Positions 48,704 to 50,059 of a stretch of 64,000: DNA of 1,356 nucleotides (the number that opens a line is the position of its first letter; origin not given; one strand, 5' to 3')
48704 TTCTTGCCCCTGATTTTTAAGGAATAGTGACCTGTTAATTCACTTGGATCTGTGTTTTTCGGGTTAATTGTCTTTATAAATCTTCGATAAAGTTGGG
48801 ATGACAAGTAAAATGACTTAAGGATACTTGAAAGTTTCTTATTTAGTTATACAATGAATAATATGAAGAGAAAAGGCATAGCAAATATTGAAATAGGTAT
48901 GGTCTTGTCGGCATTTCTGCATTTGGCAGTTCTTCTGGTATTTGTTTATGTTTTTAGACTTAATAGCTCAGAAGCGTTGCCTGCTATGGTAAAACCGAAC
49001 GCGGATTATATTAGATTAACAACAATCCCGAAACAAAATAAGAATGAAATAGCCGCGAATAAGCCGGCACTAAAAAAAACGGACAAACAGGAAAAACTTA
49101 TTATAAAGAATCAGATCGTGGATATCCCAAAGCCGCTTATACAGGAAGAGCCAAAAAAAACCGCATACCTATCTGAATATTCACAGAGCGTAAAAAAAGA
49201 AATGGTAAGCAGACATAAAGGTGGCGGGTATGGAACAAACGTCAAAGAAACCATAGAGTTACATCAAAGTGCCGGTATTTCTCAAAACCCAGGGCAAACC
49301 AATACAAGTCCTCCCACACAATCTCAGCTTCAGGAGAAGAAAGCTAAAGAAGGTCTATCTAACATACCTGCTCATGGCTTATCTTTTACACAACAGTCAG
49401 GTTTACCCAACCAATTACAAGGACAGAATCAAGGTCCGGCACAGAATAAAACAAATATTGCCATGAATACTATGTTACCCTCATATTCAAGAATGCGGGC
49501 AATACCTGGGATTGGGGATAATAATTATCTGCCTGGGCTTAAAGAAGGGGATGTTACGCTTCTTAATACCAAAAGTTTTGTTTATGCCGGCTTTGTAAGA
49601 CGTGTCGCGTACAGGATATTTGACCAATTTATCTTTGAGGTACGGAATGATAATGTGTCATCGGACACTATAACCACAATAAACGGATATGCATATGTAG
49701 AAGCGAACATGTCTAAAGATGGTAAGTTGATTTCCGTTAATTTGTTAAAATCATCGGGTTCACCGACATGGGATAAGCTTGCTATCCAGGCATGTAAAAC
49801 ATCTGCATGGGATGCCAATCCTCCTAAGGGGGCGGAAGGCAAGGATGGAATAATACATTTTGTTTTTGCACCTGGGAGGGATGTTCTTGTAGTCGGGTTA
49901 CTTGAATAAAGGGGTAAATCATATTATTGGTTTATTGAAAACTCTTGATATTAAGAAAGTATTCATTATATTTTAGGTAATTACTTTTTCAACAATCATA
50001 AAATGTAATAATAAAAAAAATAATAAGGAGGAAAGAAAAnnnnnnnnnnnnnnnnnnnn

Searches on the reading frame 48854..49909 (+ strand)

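Call 3: search_protein_families(library=pfam, proteins=[window:48854-49909:+], max_evalue=0.01)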
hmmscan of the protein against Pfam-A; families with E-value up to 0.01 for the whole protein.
window:48854-49909:+ (351 aa): 2 families
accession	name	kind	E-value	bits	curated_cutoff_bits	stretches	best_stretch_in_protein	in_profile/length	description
PF13103.11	TonB_2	-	1e-05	26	22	1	277-324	25-72/85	TonB C terminal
PF03544.19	TonB_C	-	0.00042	21.2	24.6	1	276-327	14-65/79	Gram-negative bacterial TonB protein C-terminal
